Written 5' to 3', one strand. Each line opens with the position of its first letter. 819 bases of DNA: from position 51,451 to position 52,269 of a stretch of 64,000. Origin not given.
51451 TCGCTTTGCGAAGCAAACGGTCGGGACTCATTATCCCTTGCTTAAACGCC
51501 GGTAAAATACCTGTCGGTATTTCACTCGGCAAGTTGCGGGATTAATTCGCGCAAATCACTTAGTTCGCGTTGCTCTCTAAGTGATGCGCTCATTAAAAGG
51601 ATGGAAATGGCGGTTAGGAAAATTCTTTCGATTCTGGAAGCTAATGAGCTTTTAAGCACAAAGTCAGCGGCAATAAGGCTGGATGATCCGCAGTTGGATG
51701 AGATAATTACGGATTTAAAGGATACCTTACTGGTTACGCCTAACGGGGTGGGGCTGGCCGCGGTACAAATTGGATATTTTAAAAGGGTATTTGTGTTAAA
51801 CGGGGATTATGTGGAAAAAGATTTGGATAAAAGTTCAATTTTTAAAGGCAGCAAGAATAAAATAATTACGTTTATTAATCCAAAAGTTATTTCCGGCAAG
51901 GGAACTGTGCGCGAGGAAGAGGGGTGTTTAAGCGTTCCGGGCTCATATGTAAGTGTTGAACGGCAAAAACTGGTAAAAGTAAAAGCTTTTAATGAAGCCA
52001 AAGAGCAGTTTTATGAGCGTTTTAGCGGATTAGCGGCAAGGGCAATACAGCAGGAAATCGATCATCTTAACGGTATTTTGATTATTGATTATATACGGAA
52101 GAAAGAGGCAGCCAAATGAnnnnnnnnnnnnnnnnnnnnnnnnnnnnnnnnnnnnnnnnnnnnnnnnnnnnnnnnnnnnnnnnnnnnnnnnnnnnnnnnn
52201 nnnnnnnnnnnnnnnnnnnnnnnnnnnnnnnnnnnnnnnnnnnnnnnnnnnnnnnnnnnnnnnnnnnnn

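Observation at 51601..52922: Peptide deformylase with QExxH instead of HExxH, overlapping an ECF sigma factor that carries its own zinc-finger tail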

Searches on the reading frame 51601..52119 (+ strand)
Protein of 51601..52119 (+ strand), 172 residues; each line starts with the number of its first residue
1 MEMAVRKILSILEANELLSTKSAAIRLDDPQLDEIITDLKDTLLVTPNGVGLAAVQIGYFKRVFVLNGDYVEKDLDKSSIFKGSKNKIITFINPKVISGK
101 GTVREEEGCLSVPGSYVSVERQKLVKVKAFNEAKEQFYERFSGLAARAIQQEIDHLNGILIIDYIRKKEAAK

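Call 3: search_protein_families(library=pfam, proteins=[window:51601-52119:+], max_evalue=0.01)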
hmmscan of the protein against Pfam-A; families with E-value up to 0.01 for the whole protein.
window:51601-52119:+ (172 aa): 1 family
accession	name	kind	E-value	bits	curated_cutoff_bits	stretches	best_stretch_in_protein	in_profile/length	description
PF01327.26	Pep_deformylase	-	1.3e-39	135.7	22.8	1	15-169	9-154/156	Polypeptide deformylase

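Call 4: search_protein_families(library=ncbifam, proteins=[window:51601-52119:+], max_evalue=0.01)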
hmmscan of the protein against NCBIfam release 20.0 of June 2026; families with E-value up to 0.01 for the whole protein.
window:51601-52119:+ (172 aa): 6 families
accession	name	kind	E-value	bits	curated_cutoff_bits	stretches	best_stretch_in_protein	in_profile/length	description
TIGR00079.1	pept_deformyl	equivalog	1.1e-33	116.1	103.95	1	14-169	8-151/161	peptide deformylase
NF001159.1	PRK00150.1-3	subfamily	8.2e-33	113.3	125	1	16-169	11-154/167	peptide deformylase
NF009483.0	PRK12846.1-4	equivalog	1e-21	77.5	267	1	3-165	1-156/193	peptide deformylase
NF006670.0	PRK09218.1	equivalog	5.3e-21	75.1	162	1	10-161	4-136/136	peptide deformylase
NF009484.0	PRK12846.1-5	equivalog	8e-19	68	190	1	3-165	1-147/165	peptide deformylase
NF011189.0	PRK14595.1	equivalog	8.3e-13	48.4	232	1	3-164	1-145/162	peptide deformylase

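Call 7: find_homologous_proteins(query=window:51601-52116:+, max_evalue=0.00001)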
Query window:51601-52116:+ (172 aa): 4615 proteins with E <= 0.00001 among 4814 candidates; the best 120 are listed.
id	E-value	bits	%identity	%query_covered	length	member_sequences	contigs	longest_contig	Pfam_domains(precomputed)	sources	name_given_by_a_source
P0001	9.5e-102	355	100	99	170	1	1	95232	PF01327.27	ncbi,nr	ncbi:MAG: peptide deformylase [Candidatus Omnitrophica bacterium]|nr:peptide deformylase [Candidatus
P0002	7.1e-60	219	63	95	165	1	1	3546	PF01327.27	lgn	-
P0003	5.3e-57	210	61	97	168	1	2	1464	PF01327.27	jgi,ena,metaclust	metaclust:\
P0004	9.7e-57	209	59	95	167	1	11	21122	PF01327.27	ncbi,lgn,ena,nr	ncbi:MAG: peptide deformylase [Candidatus Omnitrophica bacterium]|nr:peptide deformylase [Candidatus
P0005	1.3e-56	209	59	94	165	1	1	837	PF01327.27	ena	-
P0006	4.0e-56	207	59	95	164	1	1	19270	PF01327.27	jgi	jgi:peptide deformylase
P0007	4.1e-56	207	60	94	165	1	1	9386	PF01327.27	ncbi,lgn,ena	-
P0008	5.6e-56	207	59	94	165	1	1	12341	PF01327.27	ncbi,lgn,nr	ncbi:MAG: peptide deformylase [Candidatus Omnitrophica bacterium]|nr:peptide deformylase [Candidatus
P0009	7.4e-56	206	60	95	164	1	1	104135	PF01327.27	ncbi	ncbi:MAG: peptide deformylase [Candidatus Omnitrophota bacterium]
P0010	2.2e-55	205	59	95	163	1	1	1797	PF01327.27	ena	-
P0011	2.8e-55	204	60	94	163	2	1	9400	PF01327.27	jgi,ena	-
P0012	2.9e-55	204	59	94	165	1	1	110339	PF01327.27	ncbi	-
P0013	3.0e-55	204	60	94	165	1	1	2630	PF01327.27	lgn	-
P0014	4.1e-55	204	59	94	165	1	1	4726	PF01327.27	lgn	-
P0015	6.6e-55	203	56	94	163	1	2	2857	PF01327.27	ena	-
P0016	1.2e-54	202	58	95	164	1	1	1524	PF01327.27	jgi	jgi:peptide deformylase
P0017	1.4e-54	202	58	95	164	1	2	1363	PF01327.27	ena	-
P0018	2.1e-54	201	57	94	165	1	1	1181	PF01327.27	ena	-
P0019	5.1e-54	200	58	95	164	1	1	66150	PF01327.27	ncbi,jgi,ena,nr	ncbi:MAG: peptide deformylase [Candidatus Omnitrophica bacterium]|nr:peptide deformylase [Candidatus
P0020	5.6e-54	200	57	94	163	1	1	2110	PF01327.27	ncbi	-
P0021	6.1e-54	200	58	94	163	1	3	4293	PF01327.27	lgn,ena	-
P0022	6.6e-54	200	59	94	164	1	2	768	PF01327.27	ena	-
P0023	8.3e-54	200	59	94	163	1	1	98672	PF01327.27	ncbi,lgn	ncbi:MAG: peptide deformylase [Candidatus Omnitrophota bacterium]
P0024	1.5e-53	199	57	95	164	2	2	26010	PF01327.27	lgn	-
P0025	1.8e-53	198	57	94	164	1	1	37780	PF01327.27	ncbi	ncbi:MAG: peptide deformylase [Candidatus Omnitrophota bacterium]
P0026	4.2e-53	197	58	94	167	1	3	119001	PF01327.27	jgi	-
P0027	6.3e-53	197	59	97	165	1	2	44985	PF01327.27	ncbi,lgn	ncbi:MAG: peptide deformylase [Candidatus Omnitrophota bacterium]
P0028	7.5e-53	196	59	94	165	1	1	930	PF01327.27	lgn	-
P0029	7.6e-53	196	57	94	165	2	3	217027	PF01327.27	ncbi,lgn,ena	-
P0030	7.8e-53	196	57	98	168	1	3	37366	PF01327.27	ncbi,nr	ncbi:MAG: peptide deformylase [Candidatus Omnitrophica bacterium]|nr:peptide deformylase [Candidatus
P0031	8.4e-53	196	56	94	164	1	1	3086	PF01327.27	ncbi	-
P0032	2.8e-52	195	58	96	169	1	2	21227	PF01327.27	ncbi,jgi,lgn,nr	ncbi:MAG: peptide deformylase [Candidatus Omnitrophica bacterium]|nr:peptide deformylase [Candidatus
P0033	9.6e-52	193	55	95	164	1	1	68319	PF01327.27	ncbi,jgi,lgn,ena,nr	ncbi:MAG: peptide deformylase [Candidatus Omnitrophica bacterium]|nr:peptide deformylase [Candidatus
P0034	1.3e-51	192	56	97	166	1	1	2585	PF01327.27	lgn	-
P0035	1.4e-51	192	54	94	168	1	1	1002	PF01327.27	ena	-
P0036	1.8e-51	192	56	94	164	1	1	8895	PF01327.27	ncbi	-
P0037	4.4e-51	191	56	94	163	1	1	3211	PF01327.27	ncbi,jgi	jgi:peptide deformylase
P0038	4.6e-50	187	57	94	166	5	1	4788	PF01327.27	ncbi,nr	ncbi:MAG: peptide deformylase [Candidatus Omnitrophica bacterium]|nr:peptide deformylase [Candidatus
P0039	4.7e-50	187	56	94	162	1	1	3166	PF01327.27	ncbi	-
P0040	1.1e-49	186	54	94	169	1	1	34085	PF01327.27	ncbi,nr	ncbi:MAG: peptide deformylase [PVC group bacterium]|nr:peptide deformylase [PVC group bacterium]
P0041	1.2e-49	186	56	94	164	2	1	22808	PF01327.27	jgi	jgi:peptide deformylase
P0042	1.5e-49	186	56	94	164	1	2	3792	PF01327.27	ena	-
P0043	9.8e-49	183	53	94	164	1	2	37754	PF01327.27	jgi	-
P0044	4.7e-48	181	53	96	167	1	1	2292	PF01327.27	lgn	-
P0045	9.6e-48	180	55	94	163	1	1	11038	PF01327.27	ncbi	-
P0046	1.5e-47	179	55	94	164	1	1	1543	PF01327.27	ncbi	-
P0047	7.5e-47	177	53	97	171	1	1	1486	PF01327.27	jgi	-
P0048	9.2e-47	177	54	99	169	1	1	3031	PF01327.27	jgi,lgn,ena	-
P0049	2.6e-43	165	54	94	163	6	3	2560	PF01327.27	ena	-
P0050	3.8e-43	165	53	94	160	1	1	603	PF01327.27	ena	-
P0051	1.0e-40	157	51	94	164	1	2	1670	PF01327.27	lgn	-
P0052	4.1e-38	149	49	94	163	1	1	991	PF01327.27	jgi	jgi:peptide deformylase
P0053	7.8e-25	105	43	95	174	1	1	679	PF01327.27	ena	-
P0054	2.2e-24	104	40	97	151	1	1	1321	PF01327.27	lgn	-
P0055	5.0e-24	103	42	94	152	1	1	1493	PF01327.27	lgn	-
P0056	5.0e-24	103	41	95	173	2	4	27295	PF01327.27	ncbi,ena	-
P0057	1.2e-23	102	41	95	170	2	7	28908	PF01327.27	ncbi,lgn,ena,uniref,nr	ncbi:peptide deformylase [Thermosulfurimonas sp.]|uniref:peptide deformylase n=1 Tax=Thermosulfurimo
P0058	1.3e-23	102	41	88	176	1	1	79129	PF01327.27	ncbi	-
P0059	1.3e-23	102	40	95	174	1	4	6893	PF01327.27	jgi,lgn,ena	jgi:peptide deformylase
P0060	1.5e-23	101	45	97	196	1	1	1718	PF01327.27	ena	-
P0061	2.3e-23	101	41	95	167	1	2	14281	PF01327.27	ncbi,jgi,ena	-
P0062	2.6e-23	101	42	95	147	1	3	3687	PF01327.27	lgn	-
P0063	2.7e-23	100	43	86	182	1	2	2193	PF01327.27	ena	-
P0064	2.8e-23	100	43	92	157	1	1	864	PF01327.27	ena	-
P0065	3.2e-23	100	40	95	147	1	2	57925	PF01327.27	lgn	-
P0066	3.7e-23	100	42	96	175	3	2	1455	PF01327.27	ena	-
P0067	3.7e-23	100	42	95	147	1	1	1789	PF01327.27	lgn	-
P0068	5.0e-23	100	42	93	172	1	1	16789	PF01327.27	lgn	-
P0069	7.4e-23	99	40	79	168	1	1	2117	PF01327.27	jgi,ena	-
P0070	7.4e-23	99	40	79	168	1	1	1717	PF01327.27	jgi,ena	-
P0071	9.3e-23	99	40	79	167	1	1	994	PF01327.27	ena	-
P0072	1.2e-22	98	44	78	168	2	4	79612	PF01327.27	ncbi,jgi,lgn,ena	-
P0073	1.3e-22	98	38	99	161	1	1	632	PF01327.27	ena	-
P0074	1.4e-22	98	36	96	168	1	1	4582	PF01327.27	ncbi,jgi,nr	ncbi:MAG: peptide deformylase [Deltaproteobacteria bacterium]|nr:peptide deformylase [Deltaproteobac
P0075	1.5e-22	98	40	96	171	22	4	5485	PF01327.27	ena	-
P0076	1.7e-22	98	42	97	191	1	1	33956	PF01327.27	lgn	-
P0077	1.9e-22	98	38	96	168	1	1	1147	PF01327.27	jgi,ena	-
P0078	2.2e-22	98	39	96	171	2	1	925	PF01327.27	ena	-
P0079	3.4e-22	97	40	79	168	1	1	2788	PF01327.27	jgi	-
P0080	3.5e-22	97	39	79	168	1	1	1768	PF01327.27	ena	-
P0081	4.3e-22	97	36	96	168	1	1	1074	PF01327.27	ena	-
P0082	4.3e-22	97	43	89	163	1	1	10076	PF01327.27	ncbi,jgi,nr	ncbi:peptide deformylase [bacterium]|nr:peptide deformylase [bacterium]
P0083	4.4e-22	97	37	88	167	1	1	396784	PF01327.27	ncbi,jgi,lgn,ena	-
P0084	4.4e-22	97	40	79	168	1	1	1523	PF01327.27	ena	-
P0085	4.5e-22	97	36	96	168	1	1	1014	PF01327.27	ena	-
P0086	4.5e-22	97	40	79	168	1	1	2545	PF01327.27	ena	-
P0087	4.7e-22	96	40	79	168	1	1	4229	PF01327.27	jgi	-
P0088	4.8e-22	96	41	88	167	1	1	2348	PF01327.27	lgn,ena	-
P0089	4.8e-22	96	45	78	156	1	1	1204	PF01327.27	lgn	-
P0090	4.9e-22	96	42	80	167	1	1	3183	PF01327.27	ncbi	-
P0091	5.2e-22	96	40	95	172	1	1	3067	PF01327.27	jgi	-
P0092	5.8e-22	96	40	88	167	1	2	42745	PF01327.27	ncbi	-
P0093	5.8e-22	96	40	88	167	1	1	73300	PF01327.27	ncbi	-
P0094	6.1e-22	96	39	94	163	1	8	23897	PF01327.27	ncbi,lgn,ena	-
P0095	6.1e-22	96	41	78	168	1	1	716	PF01327.27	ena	-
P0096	7.1e-22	96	37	88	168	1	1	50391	PF01327.27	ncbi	-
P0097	7.4e-22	96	40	95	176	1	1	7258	PF01327.27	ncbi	-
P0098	7.7e-22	96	43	97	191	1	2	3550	PF01327.27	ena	-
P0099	7.9e-22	96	38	96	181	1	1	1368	PF01327.27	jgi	jgi:peptide deformylase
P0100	8.4e-22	96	41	96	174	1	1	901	PF01327.27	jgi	-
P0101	8.9e-22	96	38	88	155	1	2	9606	PF01327.27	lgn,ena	-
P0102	9.6e-22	95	40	79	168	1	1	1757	PF01327.27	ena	-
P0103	9.9e-22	95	40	88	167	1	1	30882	PF01327.27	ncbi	-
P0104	1.0e-21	95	40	79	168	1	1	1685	PF01327.27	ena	-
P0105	1.0e-21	95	42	95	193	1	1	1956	PF01327.27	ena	-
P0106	1.3e-21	95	41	95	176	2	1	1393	PF01327.27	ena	-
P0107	1.3e-21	95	37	91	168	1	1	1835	PF01327.27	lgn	-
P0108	1.5e-21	95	40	96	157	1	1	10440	PF01327.27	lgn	-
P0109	1.6e-21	95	40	95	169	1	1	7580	PF01327.27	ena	-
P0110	1.7e-21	95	39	79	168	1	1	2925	PF01327.27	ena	-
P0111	1.8e-21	95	40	96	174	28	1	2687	PF01327.27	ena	-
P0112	1.8e-21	95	39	96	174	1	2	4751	PF01327.27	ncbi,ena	-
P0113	1.9e-21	94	39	95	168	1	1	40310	PF01327.27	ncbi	-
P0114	1.9e-21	94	39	96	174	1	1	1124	PF01327.27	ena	-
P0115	1.9e-21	94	39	96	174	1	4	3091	PF01327.27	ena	-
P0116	2.0e-21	94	40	96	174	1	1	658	PF01327.27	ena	-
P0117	2.1e-21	94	44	83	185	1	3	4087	PF01327.27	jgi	jgi:peptide deformylase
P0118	2.2e-21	94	39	88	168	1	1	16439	PF01327.27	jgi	-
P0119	2.2e-21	94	37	92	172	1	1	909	PF01327.27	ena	-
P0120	2.3e-21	94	42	97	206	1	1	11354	PF01327.27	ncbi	-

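Call 12: find_encoding_contigs(protein=P0029, flank=10000, max_places=2)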
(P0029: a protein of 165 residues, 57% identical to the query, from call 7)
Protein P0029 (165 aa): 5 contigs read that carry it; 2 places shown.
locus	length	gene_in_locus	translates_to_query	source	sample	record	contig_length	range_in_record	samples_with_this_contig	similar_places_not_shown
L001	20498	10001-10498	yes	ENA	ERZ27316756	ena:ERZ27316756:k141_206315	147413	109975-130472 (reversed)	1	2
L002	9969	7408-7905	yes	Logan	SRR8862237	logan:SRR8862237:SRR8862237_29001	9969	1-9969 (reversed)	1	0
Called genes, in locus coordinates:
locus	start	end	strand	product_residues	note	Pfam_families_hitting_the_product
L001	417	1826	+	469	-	PF00515:TPR_1 (faint), PF07719:TPR_2 (faint), PF13374:TPR_10 (faint), PF13424:TPR_12, PF13431:TPR_17 (faint), PF25064:ARM_TT21_5th (faint), PF13181:TPR_8 (weak), PF13424:TPR_12 (weak), +7 more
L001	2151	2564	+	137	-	PF13026:DUF3887 (weak)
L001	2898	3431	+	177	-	PF01661:Macro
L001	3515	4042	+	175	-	PF13525:YfiO (weak), PF13174:TPR_6 (faint)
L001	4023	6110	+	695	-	-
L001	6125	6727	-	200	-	-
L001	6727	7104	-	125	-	-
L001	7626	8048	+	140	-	-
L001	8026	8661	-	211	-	PF01810:LysE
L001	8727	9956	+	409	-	PF07690:MFS_1, PF12832:MFS_1_like, PF11700:ATG22, PF07690:MFS_1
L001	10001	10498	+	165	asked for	PF01327:Pep_deformylase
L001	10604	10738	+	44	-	-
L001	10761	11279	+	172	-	PF07238:PilZ (weak)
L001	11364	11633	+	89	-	-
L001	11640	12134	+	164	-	PF14512:TM1586_NiRdase, PF00881:Nitroreductase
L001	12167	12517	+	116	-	-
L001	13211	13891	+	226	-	PF07238:PilZ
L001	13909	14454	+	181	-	PF00160:Pro_isomerase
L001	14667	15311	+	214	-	PF00702:Hydrolase, PF13419:HAD_2, PF13242:Hydrolase_like (weak)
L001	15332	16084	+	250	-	PF10370:Rv2993c-like_N, PF01557:FAA_hydrolase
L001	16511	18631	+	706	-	PF00072:Response_reg, PF00989:PAS, PF13426:PAS_9, PF00989:PAS, PF08447:PAS_3, PF08448:PAS_4, PF13426:PAS_9, PF00989:PAS, +5 more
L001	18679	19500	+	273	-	PF05170:AsmA, PF05359:DUF748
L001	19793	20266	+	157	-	-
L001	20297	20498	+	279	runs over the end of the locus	PF05552:MS_channel_1st_1, PF21088:MS_channel_1st (weak), PF00924:MS_channel_2nd, PF21082:MS_channel_3rd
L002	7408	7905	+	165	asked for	PF01327:Pep_deformylase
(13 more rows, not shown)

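Call 13: find_encoding_contigs(protein=P0009, flank=10000, max_places=1)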
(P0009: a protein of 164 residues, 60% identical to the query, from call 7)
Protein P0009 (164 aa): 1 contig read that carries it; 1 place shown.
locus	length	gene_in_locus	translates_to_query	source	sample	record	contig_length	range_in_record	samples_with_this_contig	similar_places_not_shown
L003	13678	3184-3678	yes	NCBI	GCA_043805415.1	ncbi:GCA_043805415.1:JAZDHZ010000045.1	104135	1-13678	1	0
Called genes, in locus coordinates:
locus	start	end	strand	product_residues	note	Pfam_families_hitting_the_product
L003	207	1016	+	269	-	-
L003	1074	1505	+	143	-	-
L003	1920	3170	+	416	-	PF12832:MFS_1_like, PF07690:MFS_1, PF11700:ATG22, PF07690:MFS_1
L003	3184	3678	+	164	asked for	PF01327:Pep_deformylase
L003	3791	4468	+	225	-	PF07238:PilZ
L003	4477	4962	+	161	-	PF05099:TerB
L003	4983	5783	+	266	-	PF00881:Nitroreductase, PF14512:TM1586_NiRdase, PF00881:Nitroreductase (weak)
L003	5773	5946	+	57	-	-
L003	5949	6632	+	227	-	PF07238:PilZ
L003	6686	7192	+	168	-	PF00160:Pro_isomerase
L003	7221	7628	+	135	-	-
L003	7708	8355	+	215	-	PF00702:Hydrolase, PF13419:HAD_2, PF13242:Hydrolase_like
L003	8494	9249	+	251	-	PF10370:Rv2993c-like_N, PF01557:FAA_hydrolase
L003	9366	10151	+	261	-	PF05170:AsmA, PF05359:DUF748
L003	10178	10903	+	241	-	PF04338:DUF481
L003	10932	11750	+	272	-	PF04055:Radical_SAM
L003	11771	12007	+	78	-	PF09723:Zn_ribbon_8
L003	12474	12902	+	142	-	-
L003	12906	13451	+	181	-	PF07963:N_methyl (weak)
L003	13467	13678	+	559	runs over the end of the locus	-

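Call 14: find_encoding_contigs(protein=P0040, flank=10000, max_places=1)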
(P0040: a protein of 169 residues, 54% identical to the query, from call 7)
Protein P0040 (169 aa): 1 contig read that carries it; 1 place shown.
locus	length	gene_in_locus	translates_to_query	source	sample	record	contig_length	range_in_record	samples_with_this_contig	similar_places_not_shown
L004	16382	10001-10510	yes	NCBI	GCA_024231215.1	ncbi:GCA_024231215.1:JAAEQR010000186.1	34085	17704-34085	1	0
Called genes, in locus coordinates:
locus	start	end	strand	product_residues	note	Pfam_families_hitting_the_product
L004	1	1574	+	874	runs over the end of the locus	PF01624:MutS_I, PF05188:MutS_II, PF05192:MutS_III, PF05190:MutS_IV, PF00488:MutS_V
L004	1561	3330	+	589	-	PF02518:HATPase_c (weak), PF13589:HATPase_c_3, PF01119:DNA_mis_repair, PF08676:MutL_C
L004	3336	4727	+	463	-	PF00515:TPR_1 (weak), PF14559:TPR_19 (weak), PF25063:ARM_TT21_C (weak), PF00515:TPR_1 (weak), PF07719:TPR_2 (weak), PF00515:TPR_1, PF07719:TPR_2 (weak), PF13181:TPR_8 (weak), +15 more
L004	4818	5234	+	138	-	-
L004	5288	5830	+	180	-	-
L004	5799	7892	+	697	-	-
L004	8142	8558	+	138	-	-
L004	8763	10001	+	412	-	PF07690:MFS_1, PF11700:ATG22, PF07690:MFS_1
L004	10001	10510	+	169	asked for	PF01327:Pep_deformylase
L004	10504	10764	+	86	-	-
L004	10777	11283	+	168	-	PF14512:TM1586_NiRdase, PF00881:Nitroreductase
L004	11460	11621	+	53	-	-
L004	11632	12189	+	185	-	PF00160:Pro_isomerase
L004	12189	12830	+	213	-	PF00702:Hydrolase, PF08282:Hydrolase_3 (faint), PF12710:HAD, PF13419:HAD_2, PF13242:Hydrolase_like (weak)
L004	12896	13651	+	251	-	PF10370:Rv2993c-like_N, PF01557:FAA_hydrolase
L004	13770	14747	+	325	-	PF00072:Response_reg (weak), PF00990:GGDEF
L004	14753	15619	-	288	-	-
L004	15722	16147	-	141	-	-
